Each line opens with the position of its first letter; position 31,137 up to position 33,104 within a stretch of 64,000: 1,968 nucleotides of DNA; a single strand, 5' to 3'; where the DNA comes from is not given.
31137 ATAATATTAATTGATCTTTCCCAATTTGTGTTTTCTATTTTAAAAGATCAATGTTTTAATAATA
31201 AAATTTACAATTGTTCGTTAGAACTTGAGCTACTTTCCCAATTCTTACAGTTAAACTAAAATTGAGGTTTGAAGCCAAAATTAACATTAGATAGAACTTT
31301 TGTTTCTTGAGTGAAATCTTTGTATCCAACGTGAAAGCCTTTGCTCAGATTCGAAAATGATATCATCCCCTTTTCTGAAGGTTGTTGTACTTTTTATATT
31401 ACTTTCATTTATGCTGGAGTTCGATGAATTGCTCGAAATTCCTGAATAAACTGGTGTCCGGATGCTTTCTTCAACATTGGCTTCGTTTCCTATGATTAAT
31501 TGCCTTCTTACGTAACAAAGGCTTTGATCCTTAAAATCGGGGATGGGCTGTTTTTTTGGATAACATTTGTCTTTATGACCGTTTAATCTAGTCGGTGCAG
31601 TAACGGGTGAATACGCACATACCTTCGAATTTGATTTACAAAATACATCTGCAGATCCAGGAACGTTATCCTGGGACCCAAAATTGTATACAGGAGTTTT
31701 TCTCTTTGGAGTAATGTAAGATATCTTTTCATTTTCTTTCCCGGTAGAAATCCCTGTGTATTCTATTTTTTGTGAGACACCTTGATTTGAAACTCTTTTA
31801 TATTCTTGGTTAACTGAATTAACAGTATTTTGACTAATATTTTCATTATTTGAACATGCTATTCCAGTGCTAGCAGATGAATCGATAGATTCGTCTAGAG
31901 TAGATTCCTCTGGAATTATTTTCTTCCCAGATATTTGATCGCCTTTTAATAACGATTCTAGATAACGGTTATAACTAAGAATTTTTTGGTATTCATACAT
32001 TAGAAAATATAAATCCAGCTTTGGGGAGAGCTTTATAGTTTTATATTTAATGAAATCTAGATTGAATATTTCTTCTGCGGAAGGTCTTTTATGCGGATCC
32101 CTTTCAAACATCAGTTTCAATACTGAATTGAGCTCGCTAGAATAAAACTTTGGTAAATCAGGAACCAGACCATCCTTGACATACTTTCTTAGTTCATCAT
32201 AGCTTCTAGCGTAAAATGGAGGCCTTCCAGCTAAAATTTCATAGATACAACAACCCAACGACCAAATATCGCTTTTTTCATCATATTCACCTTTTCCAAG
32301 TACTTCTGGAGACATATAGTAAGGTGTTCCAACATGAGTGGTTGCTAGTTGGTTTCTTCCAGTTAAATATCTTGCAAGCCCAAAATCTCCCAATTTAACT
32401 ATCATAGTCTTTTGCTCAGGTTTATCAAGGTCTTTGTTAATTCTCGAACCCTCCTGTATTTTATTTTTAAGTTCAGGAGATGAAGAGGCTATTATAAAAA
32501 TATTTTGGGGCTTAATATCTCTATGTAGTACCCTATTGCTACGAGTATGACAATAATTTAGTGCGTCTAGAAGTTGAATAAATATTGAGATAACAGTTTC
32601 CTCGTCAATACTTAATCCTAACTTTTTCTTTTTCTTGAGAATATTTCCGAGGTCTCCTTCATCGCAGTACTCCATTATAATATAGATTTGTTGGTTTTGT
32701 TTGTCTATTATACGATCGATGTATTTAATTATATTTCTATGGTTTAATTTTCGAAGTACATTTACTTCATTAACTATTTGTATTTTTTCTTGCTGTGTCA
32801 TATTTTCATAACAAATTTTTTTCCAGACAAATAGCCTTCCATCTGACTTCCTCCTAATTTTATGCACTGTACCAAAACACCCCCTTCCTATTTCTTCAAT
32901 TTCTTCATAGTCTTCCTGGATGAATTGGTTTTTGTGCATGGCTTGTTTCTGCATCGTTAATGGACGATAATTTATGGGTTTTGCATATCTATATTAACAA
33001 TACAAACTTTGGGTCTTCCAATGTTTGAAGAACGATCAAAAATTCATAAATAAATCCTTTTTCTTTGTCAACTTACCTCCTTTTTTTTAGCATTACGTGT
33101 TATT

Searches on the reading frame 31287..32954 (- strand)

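Call 21: search_protein_families(library=pfam, proteins=[window:31287-32954:-], max_evalue=0.00001)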
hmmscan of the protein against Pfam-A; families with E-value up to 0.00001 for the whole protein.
window:31287-32954:- (555 aa): 2 families
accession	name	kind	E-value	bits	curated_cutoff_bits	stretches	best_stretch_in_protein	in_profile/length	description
PF00069.31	Pkinase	-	7e-66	222.7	31.7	1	16-301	1-262/263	Protein kinase domain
PF07714.23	PK_Tyr_Ser-Thr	-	1.3e-44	152.9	23.1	1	19-297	4-255/258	Protein tyrosine and serine/threonine kinase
